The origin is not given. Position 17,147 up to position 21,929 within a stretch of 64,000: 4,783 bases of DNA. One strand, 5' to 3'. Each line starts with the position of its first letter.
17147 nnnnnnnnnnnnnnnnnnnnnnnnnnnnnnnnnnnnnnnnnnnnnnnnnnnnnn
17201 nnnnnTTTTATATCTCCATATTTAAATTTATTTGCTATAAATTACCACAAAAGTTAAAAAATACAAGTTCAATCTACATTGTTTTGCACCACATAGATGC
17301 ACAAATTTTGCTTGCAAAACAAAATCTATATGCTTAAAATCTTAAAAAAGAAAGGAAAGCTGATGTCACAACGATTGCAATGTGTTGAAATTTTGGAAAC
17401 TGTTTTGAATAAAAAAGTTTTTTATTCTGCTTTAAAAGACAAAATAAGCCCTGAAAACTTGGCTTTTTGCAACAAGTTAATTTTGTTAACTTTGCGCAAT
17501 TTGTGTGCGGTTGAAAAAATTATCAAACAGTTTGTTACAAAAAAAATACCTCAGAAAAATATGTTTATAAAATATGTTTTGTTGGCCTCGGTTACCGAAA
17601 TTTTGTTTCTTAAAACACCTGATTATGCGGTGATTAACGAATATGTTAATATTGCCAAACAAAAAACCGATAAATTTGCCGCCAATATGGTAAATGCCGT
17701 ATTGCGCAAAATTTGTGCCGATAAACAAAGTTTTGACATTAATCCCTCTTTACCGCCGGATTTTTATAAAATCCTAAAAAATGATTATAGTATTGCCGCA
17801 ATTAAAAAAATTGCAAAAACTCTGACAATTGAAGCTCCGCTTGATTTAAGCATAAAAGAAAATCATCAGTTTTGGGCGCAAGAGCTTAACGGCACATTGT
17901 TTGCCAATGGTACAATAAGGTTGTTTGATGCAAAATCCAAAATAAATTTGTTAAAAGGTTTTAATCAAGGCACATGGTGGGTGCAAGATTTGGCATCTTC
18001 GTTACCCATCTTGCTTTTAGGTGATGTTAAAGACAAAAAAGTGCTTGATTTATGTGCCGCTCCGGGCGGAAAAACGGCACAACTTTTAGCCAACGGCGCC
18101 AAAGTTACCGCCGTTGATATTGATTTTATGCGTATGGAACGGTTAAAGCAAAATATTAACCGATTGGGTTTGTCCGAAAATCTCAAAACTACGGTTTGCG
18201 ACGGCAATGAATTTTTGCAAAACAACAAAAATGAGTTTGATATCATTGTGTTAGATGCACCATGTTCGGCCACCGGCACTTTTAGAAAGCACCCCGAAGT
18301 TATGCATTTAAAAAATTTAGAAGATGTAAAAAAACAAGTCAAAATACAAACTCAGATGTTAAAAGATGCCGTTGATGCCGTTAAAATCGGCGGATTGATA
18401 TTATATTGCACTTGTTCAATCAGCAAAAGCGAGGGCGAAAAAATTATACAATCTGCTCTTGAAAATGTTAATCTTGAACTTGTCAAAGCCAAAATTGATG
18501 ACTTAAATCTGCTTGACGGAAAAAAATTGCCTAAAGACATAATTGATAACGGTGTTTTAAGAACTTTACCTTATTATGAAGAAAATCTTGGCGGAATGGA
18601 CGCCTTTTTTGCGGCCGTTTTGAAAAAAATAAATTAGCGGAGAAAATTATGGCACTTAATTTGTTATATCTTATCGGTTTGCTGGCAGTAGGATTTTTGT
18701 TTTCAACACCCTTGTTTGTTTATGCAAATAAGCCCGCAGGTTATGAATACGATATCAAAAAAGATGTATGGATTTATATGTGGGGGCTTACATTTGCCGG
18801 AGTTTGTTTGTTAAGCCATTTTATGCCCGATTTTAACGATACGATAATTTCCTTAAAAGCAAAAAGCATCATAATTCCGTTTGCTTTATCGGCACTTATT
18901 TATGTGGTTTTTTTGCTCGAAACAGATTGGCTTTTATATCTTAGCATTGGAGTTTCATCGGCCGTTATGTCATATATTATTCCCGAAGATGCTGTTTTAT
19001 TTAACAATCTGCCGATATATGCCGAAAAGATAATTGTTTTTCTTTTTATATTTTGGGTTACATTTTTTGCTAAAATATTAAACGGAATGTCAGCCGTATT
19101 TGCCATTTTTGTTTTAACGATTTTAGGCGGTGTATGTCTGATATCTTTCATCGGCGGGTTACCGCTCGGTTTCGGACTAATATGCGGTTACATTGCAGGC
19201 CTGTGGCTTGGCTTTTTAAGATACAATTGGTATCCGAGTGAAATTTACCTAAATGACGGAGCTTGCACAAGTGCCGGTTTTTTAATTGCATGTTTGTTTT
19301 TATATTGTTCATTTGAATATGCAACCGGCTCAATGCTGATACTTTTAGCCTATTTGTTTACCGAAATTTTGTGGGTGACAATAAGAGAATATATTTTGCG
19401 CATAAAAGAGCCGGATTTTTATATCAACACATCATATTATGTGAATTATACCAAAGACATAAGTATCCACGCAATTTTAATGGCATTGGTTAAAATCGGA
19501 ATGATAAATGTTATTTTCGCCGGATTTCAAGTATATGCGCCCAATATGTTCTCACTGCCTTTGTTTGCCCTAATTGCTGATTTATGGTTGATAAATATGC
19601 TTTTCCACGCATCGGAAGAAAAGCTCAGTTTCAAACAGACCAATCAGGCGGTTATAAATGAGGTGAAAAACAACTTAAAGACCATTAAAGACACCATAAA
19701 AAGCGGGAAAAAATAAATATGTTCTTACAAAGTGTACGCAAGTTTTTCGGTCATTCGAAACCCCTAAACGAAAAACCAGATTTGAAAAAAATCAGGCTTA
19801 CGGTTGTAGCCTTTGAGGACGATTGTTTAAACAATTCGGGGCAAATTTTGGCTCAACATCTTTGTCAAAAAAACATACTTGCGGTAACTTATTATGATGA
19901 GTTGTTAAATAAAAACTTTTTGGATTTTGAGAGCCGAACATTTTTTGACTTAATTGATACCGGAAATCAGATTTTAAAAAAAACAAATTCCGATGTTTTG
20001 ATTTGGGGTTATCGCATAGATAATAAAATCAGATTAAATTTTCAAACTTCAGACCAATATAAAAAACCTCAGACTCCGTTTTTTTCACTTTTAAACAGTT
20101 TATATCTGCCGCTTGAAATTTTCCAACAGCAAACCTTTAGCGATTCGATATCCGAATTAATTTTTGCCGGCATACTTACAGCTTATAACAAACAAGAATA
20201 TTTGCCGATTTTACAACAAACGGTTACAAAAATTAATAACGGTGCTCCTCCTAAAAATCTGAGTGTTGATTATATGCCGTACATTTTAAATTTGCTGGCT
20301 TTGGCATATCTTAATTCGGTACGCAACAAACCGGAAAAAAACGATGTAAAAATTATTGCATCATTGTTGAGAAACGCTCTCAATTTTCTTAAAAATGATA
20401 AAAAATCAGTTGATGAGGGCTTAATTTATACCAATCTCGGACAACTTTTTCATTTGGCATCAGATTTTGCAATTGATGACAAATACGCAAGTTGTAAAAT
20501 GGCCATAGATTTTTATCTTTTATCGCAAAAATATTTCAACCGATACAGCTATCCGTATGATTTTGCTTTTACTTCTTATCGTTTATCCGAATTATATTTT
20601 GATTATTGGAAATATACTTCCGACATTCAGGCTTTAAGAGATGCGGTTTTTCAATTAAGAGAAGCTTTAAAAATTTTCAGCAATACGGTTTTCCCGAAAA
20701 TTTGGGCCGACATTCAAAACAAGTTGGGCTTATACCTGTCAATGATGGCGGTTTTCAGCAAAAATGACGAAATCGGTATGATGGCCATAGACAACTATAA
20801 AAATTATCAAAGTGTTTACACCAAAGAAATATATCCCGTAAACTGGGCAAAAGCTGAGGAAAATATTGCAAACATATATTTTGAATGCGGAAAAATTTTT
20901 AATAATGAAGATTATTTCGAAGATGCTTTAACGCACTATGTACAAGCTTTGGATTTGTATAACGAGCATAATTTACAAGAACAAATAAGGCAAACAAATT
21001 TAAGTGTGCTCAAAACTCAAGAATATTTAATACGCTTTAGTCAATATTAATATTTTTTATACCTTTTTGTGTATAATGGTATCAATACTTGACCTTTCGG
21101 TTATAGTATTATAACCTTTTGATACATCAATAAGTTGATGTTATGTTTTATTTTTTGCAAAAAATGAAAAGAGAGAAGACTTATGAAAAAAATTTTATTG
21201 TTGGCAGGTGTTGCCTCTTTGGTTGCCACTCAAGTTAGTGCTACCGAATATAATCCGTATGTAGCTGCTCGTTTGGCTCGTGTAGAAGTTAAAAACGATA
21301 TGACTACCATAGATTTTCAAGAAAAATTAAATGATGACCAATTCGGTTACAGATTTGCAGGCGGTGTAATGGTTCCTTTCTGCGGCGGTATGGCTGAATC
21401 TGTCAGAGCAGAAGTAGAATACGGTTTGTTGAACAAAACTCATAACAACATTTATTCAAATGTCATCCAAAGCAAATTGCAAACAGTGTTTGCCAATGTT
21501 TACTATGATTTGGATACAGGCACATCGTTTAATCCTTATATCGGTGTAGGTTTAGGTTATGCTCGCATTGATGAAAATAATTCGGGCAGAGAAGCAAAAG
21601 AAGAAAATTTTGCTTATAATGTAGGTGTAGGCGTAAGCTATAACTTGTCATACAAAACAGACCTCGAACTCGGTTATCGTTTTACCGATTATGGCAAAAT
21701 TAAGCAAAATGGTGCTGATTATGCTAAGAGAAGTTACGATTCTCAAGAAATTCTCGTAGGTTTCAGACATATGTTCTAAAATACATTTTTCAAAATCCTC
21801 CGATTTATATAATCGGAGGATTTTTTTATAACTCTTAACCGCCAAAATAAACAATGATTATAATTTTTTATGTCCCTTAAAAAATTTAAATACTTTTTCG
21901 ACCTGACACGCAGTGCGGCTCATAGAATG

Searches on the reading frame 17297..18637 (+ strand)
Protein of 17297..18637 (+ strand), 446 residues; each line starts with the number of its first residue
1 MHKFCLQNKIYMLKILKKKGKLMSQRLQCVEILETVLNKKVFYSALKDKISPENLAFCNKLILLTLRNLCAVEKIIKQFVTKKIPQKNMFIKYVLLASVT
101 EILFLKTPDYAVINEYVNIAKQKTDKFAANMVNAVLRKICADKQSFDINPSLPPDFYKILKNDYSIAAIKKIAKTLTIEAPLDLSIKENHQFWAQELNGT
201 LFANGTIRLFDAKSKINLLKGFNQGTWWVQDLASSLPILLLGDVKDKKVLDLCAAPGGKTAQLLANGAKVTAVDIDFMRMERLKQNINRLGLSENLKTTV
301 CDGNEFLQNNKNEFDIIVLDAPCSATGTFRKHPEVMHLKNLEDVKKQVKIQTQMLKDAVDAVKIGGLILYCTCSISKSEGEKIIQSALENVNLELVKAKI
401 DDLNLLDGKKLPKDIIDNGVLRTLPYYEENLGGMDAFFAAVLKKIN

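Call 13: search_protein_families(library=pfam, proteins=[window:17297-18637:+], max_evalue=0.01)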
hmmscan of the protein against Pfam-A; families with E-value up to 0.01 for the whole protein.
window:17297-18637:+ (446 aa): 13 families
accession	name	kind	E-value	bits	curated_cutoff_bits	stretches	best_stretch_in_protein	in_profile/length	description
PF01189.24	Methyltr_RsmB-F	-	8.4e-45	153.3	27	1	241-443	4-199/199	16S rRNA methyltransferase RsmB/F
PF01029.23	NusB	-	1.4e-20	74.4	23.1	1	24-139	2-131/133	NusB family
PF01728.25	FtsJ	-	6.8e-08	33.1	24.1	1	245-357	21-131/181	FtsJ-like methyltransferase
PF13649.12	Methyltransf_25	-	1e-07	32.9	27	1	249-319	1-70/97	Methyltransferase domain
PF09445.16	Methyltransf_15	-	1.3e-07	31.7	22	1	247-324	2-82/165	RNA cap guanine-N2 methyltransferase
PF13847.12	Methyltransf_31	-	1.9e-07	31.3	27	1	245-387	3-125/145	Methyltransferase domain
PF03602.21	Cons_hypoth95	-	5.9e-07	29.8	24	1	243-336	39-136/182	Conserved hypothetical protein 95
PF01564.23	Spermine_synth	-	2.3e-05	24.5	22.9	1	250-328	23-105/186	Spermine/spermidine synthase domain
PF11980.13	DUF3481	-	0.0002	21.5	28.5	1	364-397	33-64/82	C-terminal domain of neuropilin glycoprotein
PF08241.18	Methyltransf_11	-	0.00028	21.9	21.2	1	251-319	2-66/95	Methyltransferase domain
PF13489.12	Methyltransf_23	-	0.0053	16.9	27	0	243-318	20-86/164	Methyltransferase domain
PF02475.24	TRM5-TYW2_MTfase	-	0.0055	17.1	28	0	264-326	57-117/164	TRM5/TYW2 methyltransferase domain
PF12847.13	Methyltransf_18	-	0.0089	16.5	27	0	265-318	34-87/151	Methyltransferase domain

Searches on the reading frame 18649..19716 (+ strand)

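Call 13: search_protein_families(library=pfam, proteins=[window:18649-19716:+], max_evalue=0.01)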
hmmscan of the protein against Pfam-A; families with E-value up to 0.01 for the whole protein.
window:18649-19716:+ (355 aa): 1 family
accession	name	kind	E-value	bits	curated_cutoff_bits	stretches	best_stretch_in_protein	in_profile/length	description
PF00953.26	Glycos_transf_4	-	3.1e-05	24.4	27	1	67-219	21-158/160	Glycosyl transferase family 4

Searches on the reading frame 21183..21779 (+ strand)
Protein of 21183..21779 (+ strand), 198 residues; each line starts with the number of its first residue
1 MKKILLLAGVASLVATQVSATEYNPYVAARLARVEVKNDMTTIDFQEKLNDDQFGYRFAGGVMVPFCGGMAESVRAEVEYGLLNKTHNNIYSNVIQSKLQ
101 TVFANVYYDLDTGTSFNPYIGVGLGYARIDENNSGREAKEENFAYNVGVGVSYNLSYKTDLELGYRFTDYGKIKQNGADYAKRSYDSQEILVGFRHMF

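Call 12: search_protein_families(library=pfam, proteins=[window:21183-21779:+], max_evalue=0.01)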
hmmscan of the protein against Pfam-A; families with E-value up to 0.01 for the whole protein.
window:21183-21779:+ (198 aa): 9 families
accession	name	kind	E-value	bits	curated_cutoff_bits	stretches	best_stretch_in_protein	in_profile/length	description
PF13505.12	OMP_b-brl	-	3.5e-18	66.8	28.7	1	6-194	4-171/175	Outer membrane protein beta-barrel domain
PF02462.21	Opacity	-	2.6e-10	40.9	21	1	72-176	6-111/126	Opacity family porin protein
PF01617.23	Surface_Ag_2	-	2.7e-07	30.8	22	1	101-167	137-200/247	Surface antigen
PF09411.16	PagL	-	0.00076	20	23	1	90-168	33-112/136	Lipid A 3-O-deacylase (PagL)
PF03922.20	OmpW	-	0.0035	17.7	24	1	99-155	84-138/195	OmpW family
PF01856.23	HP_OMP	-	0.0038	17.8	21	0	134-168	90-124/154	Helicobacter outer membrane protein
PF05736.17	OprF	-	0.0058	16.9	23.5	0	71-156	62-148/184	OprF membrane domain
PF02321.23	OEP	-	0.0071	16.6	22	0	92-155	12-74/187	Outer membrane efflux protein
PF01389.23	OmpA_membrane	-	0.0089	16.2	21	1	119-179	7-67/180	OmpA-like transmembrane domain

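Call 45: find_encoding_contigs(protein=window:21183-21779:+, flank=1200, max_places=10)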
Protein window:21183-21779:+ (198 aa): 10 contigs read that carry it; 5 places shown.
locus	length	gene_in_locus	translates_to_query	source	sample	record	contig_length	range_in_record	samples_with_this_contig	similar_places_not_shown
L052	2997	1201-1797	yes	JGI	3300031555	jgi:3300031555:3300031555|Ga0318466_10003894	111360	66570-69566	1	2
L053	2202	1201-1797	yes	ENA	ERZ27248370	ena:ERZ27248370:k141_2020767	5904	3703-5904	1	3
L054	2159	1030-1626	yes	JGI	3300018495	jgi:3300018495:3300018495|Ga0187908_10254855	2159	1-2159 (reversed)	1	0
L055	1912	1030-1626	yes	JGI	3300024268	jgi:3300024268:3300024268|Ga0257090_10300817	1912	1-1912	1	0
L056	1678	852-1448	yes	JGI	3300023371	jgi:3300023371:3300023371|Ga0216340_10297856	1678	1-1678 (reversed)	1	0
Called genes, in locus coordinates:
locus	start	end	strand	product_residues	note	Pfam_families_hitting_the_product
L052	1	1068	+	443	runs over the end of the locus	-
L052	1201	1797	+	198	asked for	PF13505:OMP_b-brl, PF01617:Surface_Ag_2 (weak), PF02462:Opacity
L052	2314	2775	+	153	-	-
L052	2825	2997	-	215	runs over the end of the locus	-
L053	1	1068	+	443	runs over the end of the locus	-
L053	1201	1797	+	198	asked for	PF13505:OMP_b-brl, PF01617:Surface_Ag_2 (weak), PF02462:Opacity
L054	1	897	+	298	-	?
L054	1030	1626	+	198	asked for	PF13505:OMP_b-brl, PF01617:Surface_Ag_2 (weak), PF02462:Opacity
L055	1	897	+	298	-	?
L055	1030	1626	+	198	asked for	PF13505:OMP_b-brl, PF01617:Surface_Ag_2 (weak), PF02462:Opacity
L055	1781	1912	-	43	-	?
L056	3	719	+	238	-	?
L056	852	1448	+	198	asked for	PF13505:OMP_b-brl, PF01617:Surface_Ag_2 (weak), PF02462:Opacity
